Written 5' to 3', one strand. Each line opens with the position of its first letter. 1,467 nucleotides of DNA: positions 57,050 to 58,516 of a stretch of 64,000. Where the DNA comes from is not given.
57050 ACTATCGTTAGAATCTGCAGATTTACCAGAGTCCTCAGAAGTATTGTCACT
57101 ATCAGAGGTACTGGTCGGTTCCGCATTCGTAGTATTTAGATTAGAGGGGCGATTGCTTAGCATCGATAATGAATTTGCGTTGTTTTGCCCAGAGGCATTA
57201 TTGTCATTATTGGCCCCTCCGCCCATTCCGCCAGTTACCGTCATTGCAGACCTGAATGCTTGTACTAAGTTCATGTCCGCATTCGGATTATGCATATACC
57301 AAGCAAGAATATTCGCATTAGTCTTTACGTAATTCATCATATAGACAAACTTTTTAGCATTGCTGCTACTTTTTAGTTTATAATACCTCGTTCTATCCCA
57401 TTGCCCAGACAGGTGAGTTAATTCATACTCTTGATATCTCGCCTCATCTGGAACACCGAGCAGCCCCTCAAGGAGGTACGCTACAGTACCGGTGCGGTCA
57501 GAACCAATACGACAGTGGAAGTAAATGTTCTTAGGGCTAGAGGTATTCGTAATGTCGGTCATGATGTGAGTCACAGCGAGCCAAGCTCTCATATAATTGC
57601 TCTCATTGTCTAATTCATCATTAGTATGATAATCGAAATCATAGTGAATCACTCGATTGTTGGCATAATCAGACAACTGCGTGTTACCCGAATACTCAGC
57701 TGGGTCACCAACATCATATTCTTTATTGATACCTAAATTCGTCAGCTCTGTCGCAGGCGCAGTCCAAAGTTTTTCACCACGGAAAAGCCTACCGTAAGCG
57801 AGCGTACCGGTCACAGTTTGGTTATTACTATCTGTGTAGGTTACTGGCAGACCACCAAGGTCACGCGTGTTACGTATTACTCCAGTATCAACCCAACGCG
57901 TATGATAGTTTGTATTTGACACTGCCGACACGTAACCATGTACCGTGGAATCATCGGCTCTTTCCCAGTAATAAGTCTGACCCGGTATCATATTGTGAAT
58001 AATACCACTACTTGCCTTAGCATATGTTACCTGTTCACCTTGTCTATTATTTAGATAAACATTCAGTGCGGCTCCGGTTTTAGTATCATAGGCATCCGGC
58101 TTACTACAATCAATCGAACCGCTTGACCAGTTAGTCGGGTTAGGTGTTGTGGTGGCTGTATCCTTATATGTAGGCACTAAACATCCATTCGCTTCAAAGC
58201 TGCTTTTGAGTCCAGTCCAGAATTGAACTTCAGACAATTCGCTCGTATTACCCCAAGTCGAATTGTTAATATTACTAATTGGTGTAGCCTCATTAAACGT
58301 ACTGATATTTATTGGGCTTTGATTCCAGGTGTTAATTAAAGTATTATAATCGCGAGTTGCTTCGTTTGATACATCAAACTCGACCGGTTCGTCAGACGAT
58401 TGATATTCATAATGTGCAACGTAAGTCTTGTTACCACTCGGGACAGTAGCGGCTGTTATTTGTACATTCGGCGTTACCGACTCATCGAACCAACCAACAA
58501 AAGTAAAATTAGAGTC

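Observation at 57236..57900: PTP-type (HCX5R) phosphatase domain displayed on the outside of a 2365-aa surface protein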

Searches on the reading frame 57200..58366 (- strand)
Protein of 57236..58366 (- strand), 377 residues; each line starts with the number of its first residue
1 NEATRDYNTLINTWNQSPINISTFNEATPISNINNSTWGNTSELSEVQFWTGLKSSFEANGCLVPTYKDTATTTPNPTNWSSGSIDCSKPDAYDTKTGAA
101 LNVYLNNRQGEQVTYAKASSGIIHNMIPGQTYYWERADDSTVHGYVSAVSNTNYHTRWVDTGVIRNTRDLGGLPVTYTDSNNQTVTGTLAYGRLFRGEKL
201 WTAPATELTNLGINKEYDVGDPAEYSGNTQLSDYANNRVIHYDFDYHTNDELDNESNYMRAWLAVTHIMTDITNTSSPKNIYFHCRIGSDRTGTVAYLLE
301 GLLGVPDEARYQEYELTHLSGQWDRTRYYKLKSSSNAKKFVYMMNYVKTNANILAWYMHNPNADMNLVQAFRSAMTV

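Call 17: find_related_loci(query=window:57236-58366:-, collection=genome_contigs, flank=10000)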
Query seq(377 aa) (377 aa) in genome_contigs; peptide patterns used: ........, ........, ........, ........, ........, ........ (x = any residue, [..] = any of these).
51 stretches matched a pattern; 20 encode a relative of the query (tblastn E <= 1e-3); 20 distinct loci.
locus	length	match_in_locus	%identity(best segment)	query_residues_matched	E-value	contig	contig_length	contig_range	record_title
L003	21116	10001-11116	82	1-375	0e+0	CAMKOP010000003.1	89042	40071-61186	MAG: uncultured Candidatus Saccharibacteria bacterium isolate SRR12081303_bin.63_metaWRAP_v1.3_MAG genome assembly, cont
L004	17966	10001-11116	70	1-377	1e-179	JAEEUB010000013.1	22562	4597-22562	MAG: Candidatus Saccharibacteria bacterium isolate Tb.RUG.419 NODE_8309_length_22562_cov_1.506040, whole genome shotgun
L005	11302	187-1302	69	1-377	2e-177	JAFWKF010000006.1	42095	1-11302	Candidatus Saccharibacteria bacterium isolate RGIG5815 Sheep_Ileum.Co__c753350, whole genome shotgun sequence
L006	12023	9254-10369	69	1-377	2e-177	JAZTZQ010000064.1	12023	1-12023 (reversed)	MAG: Candidatus Nanosyncoccus sp. isolate T1900045323_YK20190012.MAGScoT_cleanbin_000091 SGB_6398_k141_1114207, whole ge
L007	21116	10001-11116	68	1-377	6e-176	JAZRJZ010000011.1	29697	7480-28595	MAG: Candidatus Nanosyncoccus sp. isolate T1900045454_YK20190145.MAGScoT_cleanbin_000015 SGB_7183_k141_2526397, whole ge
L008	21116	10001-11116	69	1-377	9e-176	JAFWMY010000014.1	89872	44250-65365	Candidatus Saccharibacteria bacterium isolate RGIG5886 Sheep_Jejunum-4__c1049, whole genome shotgun sequence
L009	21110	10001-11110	68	1-377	1e-175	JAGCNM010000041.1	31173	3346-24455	Candidatus Saccharibacteria bacterium isolate RGIG9952 Yak_Reticulum-1__c968486, whole genome shotgun sequence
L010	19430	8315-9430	68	1-377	5e-175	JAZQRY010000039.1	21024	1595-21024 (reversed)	MAG: Candidatus Nanosyncoccus sp. isolate T1900045218_TC20190214.MAGScoT_cleanbin_000027 SGB_5373_k141_2758930, whole ge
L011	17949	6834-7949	68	1-377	1e-173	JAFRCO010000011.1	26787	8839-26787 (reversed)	Candidatus Saccharibacteria bacterium isolate RGIG2372 Goat_Ileum-3__c154752, whole genome shotgun sequence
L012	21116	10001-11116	67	1-377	2e-173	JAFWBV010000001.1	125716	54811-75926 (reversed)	Candidatus Saccharibacteria bacterium isolate RGIG5597 Sheep_Duodenum-1__c40, whole genome shotgun sequence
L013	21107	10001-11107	67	1-377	6e-171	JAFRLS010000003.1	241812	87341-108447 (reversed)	Candidatus Saccharibacteria bacterium isolate RGIG2584 Goat_Jejunum.Co__c78520, whole genome shotgun sequence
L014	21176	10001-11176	67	1-377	1e-170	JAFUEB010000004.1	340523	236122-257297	Candidatus Saccharibacteria bacterium isolate RGIG4410 Roe_deer_Omasum-2__c2700, whole genome shotgun sequence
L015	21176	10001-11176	68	1-377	2e-170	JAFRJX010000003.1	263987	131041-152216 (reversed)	Candidatus Saccharibacteria bacterium isolate RGIG2537 Goat_Jejunum-5__c121985, whole genome shotgun sequence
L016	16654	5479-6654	66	1-377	4e-168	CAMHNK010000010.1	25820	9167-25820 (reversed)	MAG: uncultured Candidatus Saccharibacteria bacterium isolate SRR11784279_bin.101_metaWRAP_v1.3_MAG genome assembly, con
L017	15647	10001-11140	65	1-377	7e-164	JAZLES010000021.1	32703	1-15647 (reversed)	MAG: Candidatus Nanosyncoccus sp. isolate T1900045011_TC20190004.MAGScoT_cleanbin_000013 SGB_4382_k141_550982, whole gen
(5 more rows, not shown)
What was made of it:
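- All 20 close loci come from Saccharibacteria MAGs, 11 of them labelled with ruminant gut sites (call 17).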

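Call 25: search_solved_structures(query=A1, max_evalue=1, show_alignments=2)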
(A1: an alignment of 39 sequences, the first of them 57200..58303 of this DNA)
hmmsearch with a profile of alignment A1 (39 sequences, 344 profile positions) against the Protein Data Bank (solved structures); distinct sequences matched with E-value up to 1: 74 (the best 60 are shown).
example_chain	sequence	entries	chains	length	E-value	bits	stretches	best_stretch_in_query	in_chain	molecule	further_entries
8dhi_A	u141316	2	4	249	1.5e-20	77.3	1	135-337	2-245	TYR_PHOSPHATASE_2 domain-containing protein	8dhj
1ywf_A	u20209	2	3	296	1.7e-13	54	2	205-280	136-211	PHOSPHOTYROSINE PROTEIN PHOSPHATASE PTPB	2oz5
25xa_A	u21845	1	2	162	8.3e-05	25.5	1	199-263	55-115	Dual specificity protein phosphatase family protein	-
6uzt_A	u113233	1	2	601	0.00022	24.1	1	236-262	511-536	Receptor-type tyrosine-protein phosphatase alpha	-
2jjd_A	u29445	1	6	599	0.0021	20.9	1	237-259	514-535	RECEPTOR-TYPE TYROSINE-PROTEIN PHOSPHATASE EPSILON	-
2gjt_A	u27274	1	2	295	0.0031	20.3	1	206-313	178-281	Receptor-type tyrosine-protein phosphatase PTPRO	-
2g59_A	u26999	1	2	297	0.0036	20.1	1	206-313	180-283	Receptor-type tyrosine-protein phosphatase O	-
2pi7_A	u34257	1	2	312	0.004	20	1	223-313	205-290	Protein tyrosine phosphatase CRYP-2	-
1p15_A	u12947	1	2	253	0.005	19.6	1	234-262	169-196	Protein-tyrosine phosphatase alpha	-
8to0_Fx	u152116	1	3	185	0.015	18.1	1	170-262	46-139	Dual specificity protein phosphatase 3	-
3i36_A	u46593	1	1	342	0.026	17.3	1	229-259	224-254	Vascular protein tyrosine phosphatase 1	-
1wch_A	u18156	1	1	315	0.054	16.3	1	198-286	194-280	PROTEIN TYROSINE PHOSPHATASE, NON-RECEPTOR TYPE 13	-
9e9l_A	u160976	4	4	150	0.057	16.2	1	224-260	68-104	ShufPTP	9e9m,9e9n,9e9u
6d4f_A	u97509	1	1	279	0.065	16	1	237-259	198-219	Receptor-type tyrosine-protein phosphatase epsilon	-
6d3f_A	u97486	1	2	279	0.075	15.8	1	237-259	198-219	Receptor-type tyrosine-protein phosphatase epsilon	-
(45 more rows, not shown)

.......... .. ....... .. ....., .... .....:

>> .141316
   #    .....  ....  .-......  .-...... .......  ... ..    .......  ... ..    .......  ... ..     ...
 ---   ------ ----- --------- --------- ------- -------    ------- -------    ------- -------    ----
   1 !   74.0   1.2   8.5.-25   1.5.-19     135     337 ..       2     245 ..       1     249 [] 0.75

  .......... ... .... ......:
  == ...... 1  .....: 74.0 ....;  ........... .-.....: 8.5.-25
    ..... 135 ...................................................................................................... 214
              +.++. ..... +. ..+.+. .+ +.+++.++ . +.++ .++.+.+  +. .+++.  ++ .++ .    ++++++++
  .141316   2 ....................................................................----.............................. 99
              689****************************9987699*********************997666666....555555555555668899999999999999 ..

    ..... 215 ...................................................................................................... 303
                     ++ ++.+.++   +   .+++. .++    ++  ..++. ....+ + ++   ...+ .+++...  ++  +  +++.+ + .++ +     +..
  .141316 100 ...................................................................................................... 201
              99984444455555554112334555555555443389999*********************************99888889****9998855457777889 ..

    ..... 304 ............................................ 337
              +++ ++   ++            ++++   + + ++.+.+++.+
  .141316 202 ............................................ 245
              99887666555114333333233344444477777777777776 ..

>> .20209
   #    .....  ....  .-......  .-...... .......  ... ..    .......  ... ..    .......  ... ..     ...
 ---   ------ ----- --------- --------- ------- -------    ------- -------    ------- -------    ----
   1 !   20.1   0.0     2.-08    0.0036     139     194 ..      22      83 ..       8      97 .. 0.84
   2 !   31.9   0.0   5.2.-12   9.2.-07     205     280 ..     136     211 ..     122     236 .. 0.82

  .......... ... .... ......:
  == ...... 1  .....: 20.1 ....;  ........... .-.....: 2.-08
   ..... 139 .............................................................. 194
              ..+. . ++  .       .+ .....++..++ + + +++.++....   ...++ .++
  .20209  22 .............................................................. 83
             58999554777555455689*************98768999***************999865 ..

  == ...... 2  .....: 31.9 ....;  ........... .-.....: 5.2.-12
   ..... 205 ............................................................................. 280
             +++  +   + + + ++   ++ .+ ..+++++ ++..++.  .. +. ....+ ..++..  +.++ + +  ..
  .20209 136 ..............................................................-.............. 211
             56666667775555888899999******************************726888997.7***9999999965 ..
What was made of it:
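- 57236..57895 (-): Cysteine phosphatase domain (aa 2031-2250; Pfam Y_phosphatase3 match aa 2037-2234 = window 57284-57877). PDB profile hits: 8DHI at 1.5e-20 and PtpB 1YWF at 1.7e-13 (call 25).
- Closest known: Clostridioides difficile protein tyrosine phosphatase, PDB 8DHI/8DHJ. Different: It is a 249-aa single-domain protein with the canonical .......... loop (call 25).
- The module profile hits C. difficile PTP 8DHI (1.5e-20) and MptpB 1YWF (1.7e-13) (call 25).
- Tried and rejected: The profile search was needed (call 25).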

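Call 31: predict_structure(alignment_id=A1)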
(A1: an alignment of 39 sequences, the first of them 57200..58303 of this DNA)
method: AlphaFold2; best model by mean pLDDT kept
length: 368 residues; sequences in the alignment: 39
mean_pLDDT: 76.7   pTM: 0.79
mean pLDDT of the five models: 76.7, 74.8, 74.7, 72.3, 70.3
residues with pLDDT >= 90: 157; 70-90: 104; 50-70: 32; < 50: 75
segments of 3 or more residues with pLDDT < 50: 1-23, 32-59, 294-301, 309-312, 361-368
pLDDT, mean of each block of 10 residues (from residue 1): 30 36 48 45 31 38 78 87 83 83 90 92 89 82 88 95 96 92 91 94 81 91 87 94 98 97 88 93 88 48 54 53 77 96 98 86 36
secondary structure, 60 per line:
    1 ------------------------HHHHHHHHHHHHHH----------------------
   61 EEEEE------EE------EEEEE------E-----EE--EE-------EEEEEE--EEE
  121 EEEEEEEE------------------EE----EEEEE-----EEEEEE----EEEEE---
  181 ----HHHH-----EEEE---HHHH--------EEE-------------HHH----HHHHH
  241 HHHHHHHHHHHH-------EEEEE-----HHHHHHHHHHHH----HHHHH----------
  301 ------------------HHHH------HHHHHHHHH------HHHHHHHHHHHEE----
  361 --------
elements in order: H25-38 E61-65 E80-84 E110-115 E118-128 E153-157 E163-168 E173-177 H185-188 E194-197 H201-204 E213-215 H236-252 E260-264 H270-281 H286-290 H319-322 H329-337 H344-354
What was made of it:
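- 57896..58288 (-): Pre-domain (aa 1900-2030): a beta-sandwich directly upstream of the phosphatase and conserved together with it (motif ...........); likely FN3-like. AF2 shows strands at model residues 61-128 with pLDDT about 78-92 (call 31).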

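Call 33: fold_search(model_id=the predicted structure, library=pdb)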
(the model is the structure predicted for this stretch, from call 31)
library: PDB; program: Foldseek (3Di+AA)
matches with E <= 10: 987; with E <= 0.001: 7
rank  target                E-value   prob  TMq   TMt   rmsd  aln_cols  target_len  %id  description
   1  8dhi_B                1.1e-07  1.00  0.30  0.44  10.2       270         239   16  Crystal Structure of Clostridioides difficile Protein Tyrosine Phosphatase at pH 8.5 (released 2023-07-05)
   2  8dhi_A                2.7e-07  1.00  0.31  0.46  10.2       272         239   15  Crystal Structure of Clostridioides difficile Protein Tyrosine Phosphatase at pH 8.5 (released 2023-07-05)
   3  8dhj_B                2.7e-07  1.00  0.26  0.39  12.9       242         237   16  Crystal structure of Clostridioides difficile Protein Tyrosine Phosphatase at pH 7.5 (released 2023-07-05)
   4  8dhj_A                3.8e-07  1.00  0.32  0.48   9.0       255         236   18  Crystal structure of Clostridioides difficile Protein Tyrosine Phosphatase at pH 7.5 (released 2023-07-05)
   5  1ywf                  8.1e-06  1.00  0.38  0.55   8.7       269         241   14  Crystal Structure of Mycobacterium Tuberculosis Protein Tyrosine Phosphatase PtpB (released 2005-11-22)
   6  2oz5_B                1.8e-05  1.00  0.30  0.41  11.2       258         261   16  Crystal structure of Mycobacterium tuberculosis protein tyrosine phosphatase PtpB in complex with the specific inhibit (released 2007-05-01)
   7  2oz5_A                3.1e-05  1.00  0.27  0.37  12.9       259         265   15  Crystal structure of Mycobacterium tuberculosis protein tyrosine phosphatase PtpB in complex with the specific inhibit (released 2007-05-01)
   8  5m43                  4.4e-03  0.98  0.22  0.44  12.7       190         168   16  Crystal structure of Yvh1 phosphatase domain from Chaetomium thermophilum (released 2016-11-30)
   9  2hxp                  5.9e-03  0.96  0.19  0.44  10.7       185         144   15  Crystal Structure of the human phosphatase (DUSP9) (released 2006-08-22)
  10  6d67_A                5.9e-03  0.94  0.19  0.15  10.9       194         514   11  Crystal structure of the human dual specificity phosphatase 1 catalytic domain (C258S) as a maltose binding protein fu (released 2018-09-19)
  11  2nt2_A                7.0e-03  0.99  0.22  0.50   9.9       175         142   11  Crystal Structure of Slingshot phosphatase 2 (released 2007-06-05)
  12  6mc1_A                7.5e-03  0.98  0.22  0.47   8.6       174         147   10  Structure of MAP kinase phosphatase 5 in complex with 3,3-dimethyl-1-((9-(methylthio)-5,6-dihydrothieno[3,4-h]quinazol (released 2020-08-19)
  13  2wgp_B                8.4e-03  0.93  0.19  0.38  11.0       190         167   10  Crystal structure of human dual specificity phosphatase 14 (released 2009-10-06)
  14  8tk2_A                8.4e-03  0.93  0.21  0.38   9.7       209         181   11  HUMAN VH1-RELATED DUAL-SPECIFICITY PHOSPHATASE (VHR) complexed with 2-((2,4-difluorobenzyl)amino)-2-oxoacetic acid (released 2024-08-14)
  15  6d66_A                9.5e-03  0.92  0.20  0.15  10.6       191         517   12  Crystal structure of the human dual specificity 1 catalytic domain (C258S) as a maltose binding protein fusion in comp (released 2018-09-19)
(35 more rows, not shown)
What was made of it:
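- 57236..57895 (-): Foldseek hits to 8DHI and 1YWF at E 1e-7 to 3e-5 (call 33).
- Closest known: Clostridioides difficile protein tyrosine phosphatase, PDB 8DHI/8DHJ. Same: It is the best solved relative by sequence profile (E 1.5e-20 over the whole phosphatase domain) and by fold (E 1e-7) (calls 25, 33).
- The AF2 model has a phosphatase core with pLDDT mostly 81-98 (call 31), and its best fold matches are the same two proteins (call 33). The fold-search TM-scores are modest (0.26-0.55) because the query model has two domains and disordered parts (call 33).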

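Call 35: search_protein_representatives(alignment_id=A1)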
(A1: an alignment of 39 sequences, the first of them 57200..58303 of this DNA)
Query: 39 sequences, 344 profile positions. Proteins with E-value up to 0.001 (for the whole library): 19775; up to 1e-10: 10947; up to 1e-30: 3098. The best 150 are listed.
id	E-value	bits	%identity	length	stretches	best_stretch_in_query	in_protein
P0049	4.2e-154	529.6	-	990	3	36-341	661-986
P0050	6.7e-139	479.6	-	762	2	44-341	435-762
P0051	7.5e-118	410.4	-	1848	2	16-341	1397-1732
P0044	7.2e-115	400.6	-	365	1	1-339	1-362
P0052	1.8e-114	399.3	-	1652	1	16-341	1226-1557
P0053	4.3e-113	394.8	-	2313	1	17-341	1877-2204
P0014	4.5e-113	394.7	-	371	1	16-341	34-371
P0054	2.7e-112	392.2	-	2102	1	19-343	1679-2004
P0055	2.6e-110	385.6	-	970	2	25-342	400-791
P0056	2.2e-109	382.6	-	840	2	33-342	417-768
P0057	2.7e-108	379.0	-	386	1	18-341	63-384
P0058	1.1e-106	373.8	-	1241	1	14-342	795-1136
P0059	5.4e-106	371.5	-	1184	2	38-342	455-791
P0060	6.7e-106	371.1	-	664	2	46-341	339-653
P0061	2.1e-103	362.9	-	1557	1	17-342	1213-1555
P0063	6.9e-102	357.9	-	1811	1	15-341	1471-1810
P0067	4.5e-100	352.0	-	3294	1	25-341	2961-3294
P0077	6.9e-97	341.5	-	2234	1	32-342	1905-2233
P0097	6.4e-92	325.2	-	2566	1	18-341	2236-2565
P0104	6.9e-90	318.5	-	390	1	73-343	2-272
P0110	2.4e-87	310.1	-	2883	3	91-340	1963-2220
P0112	1.0e-86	308.0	-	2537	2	80-341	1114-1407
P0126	5.3e-83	295.8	-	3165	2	90-341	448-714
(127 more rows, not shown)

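Call 36: search_protein_families(library=pfam, proteins=[P0052, P0061, P0063, P0067, P0049], max_evalue=0.0001)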
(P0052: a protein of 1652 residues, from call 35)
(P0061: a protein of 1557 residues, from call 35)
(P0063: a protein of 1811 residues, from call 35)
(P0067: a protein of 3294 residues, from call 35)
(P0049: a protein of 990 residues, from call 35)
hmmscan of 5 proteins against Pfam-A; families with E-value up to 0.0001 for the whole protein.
P0052 (1652 aa): 4 families
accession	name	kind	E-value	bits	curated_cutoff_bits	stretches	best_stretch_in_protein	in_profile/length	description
PF09479.16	Flg_new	-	3.4e-37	126.8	27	5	831-899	1-64/65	Listeria-Bacteroides repeat domain (List_Bact_rpt)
PF13350.11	Y_phosphatase3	-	2.5e-16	60.8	22.2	1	1346-1528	6-196/240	Tyrosine phosphatase family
PF02368.24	Big_2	-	4.6e-14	52.6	22.8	2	235-277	38-79/79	Bacterial Ig-like domain (group 2)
PF22963.3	Ig_NUP210_3rd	-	9.2e-05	23.1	27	0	237-265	55-83/105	NUP210 Ig-like domain 3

P0061 (1557 aa): 3 families
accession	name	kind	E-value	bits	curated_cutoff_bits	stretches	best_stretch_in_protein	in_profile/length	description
PF09479.16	Flg_new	-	8.9e-53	176.7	27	5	800-867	1-64/65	Listeria-Bacteroides repeat domain (List_Bact_rpt)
PF13350.11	Y_phosphatase3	-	3e-14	54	22.2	1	1336-1494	6-170/240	Tyrosine phosphatase family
PF02368.24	Big_2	-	1.9e-09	37.7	22.8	1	587-636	28-77/79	Bacterial Ig-like domain (group 2)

P0063 (1811 aa): 5 families
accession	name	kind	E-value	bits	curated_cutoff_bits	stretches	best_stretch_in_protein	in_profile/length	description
PF09479.16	Flg_new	-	6.8e-61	202.7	27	5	712-775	2-65/65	Listeria-Bacteroides repeat domain (List_Bact_rpt)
PF13350.11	Y_phosphatase3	-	1.6e-22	81.1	22.2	1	1599-1781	6-199/240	Tyrosine phosphatase family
PF02368.24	Big_2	-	7.3e-15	55.1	22.8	1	934-999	7-76/79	Bacterial Ig-like domain (group 2)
PF18998.6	Flg_new_2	-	5.1e-09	36.4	23.6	1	145-209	9-69/73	Divergent InlB B-repeat domain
PF21461.3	HL_N-beta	-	4.1e-08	33.3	27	1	808-855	12-57/57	Hyaluronate lyase, N-terminal beta-sheet domain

P0067 (3294 aa): 2 families
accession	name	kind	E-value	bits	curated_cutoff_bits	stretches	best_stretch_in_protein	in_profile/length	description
PF09479.16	Flg_new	-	3.6e-73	242.1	27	7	639-703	2-65/65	Listeria-Bacteroides repeat domain (List_Bact_rpt)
PF13350.11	Y_phosphatase3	-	5.7e-18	66.2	22.2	1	3075-3228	5-170/240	Tyrosine phosphatase family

P0049 (990 aa): 7 families
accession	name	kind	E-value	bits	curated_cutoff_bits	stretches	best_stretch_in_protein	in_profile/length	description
PF13350.11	Y_phosphatase3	-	1.3e-72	245.1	22.2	4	122-266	6-173/240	Tyrosine phosphatase family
PF22785.1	Tc-R-P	-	2.1e-16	60.8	27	0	530-574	57-101/106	Polymorphic toxin system, DSP-PTPase phosphatase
PF22784.1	PTP-SAK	-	7.5e-16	59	27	1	540-585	71-120/153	Swiss Army Knife protein, DSP-PTPase phosphatase domain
PF00102.32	Y_phosphatase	-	3.1e-10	40.5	20.9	0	542-583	155-200/234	Protein-tyrosine phosphatase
PF22741.1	PTP-NADK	-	2e-08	34.2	27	0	549-573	104-128/163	DSP-PTPase phosphatase fused to NAD+ Kinase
PF00782.25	DSPc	-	1.3e-07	32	33.5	0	539-572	60-93/133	Dual specificity phosphatase, catalytic domain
PF03162.18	Y_phosphatase2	-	6.5e-07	29.5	27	0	540-590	81-129/165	Tyrosine phosphatase family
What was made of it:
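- Four representatives that I checked show Flg_new plus a C-terminal Y_phosphatase3, three of them also Big_2 (call 36).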

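Call 37: list_cluster_members(proteins=[P0052, P0061, P0063, P0067, P0049, P0110, P0112, P0126, P0097, P0044])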
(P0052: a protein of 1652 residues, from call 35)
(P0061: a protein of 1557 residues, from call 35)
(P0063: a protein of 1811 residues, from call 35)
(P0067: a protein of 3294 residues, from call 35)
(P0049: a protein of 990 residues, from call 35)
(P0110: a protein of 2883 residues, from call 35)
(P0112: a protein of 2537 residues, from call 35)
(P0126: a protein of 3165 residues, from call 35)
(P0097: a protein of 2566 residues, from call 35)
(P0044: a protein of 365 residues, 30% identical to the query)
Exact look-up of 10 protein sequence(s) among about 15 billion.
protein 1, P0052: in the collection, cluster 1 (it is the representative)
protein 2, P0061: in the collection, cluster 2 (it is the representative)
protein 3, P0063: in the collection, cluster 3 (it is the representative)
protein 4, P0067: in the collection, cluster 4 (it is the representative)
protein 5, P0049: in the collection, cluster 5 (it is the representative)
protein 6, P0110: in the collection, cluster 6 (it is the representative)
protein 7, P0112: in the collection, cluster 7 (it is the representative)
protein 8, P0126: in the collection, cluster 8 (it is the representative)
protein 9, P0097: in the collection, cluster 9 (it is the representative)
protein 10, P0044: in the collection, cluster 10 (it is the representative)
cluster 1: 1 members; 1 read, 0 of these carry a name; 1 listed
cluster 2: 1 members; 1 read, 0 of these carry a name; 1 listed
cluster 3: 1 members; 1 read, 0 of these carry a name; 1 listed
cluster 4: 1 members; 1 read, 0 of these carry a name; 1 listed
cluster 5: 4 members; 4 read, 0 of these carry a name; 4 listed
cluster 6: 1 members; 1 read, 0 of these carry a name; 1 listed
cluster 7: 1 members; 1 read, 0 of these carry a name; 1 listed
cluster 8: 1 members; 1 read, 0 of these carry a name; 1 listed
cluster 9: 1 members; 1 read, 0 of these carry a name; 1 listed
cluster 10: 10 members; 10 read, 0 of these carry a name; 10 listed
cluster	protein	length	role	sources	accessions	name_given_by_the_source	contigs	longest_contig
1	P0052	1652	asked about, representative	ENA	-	-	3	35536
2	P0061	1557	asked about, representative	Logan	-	-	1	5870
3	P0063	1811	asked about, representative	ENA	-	-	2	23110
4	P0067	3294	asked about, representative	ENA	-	-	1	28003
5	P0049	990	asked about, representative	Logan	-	-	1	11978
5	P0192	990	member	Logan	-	-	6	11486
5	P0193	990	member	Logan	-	-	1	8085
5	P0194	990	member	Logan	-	-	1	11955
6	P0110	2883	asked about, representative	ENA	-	-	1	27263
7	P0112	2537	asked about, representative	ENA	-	-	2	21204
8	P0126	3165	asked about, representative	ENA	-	-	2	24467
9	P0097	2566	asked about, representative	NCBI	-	-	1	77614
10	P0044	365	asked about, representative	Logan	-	-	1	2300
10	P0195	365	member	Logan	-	-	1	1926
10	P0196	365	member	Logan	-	-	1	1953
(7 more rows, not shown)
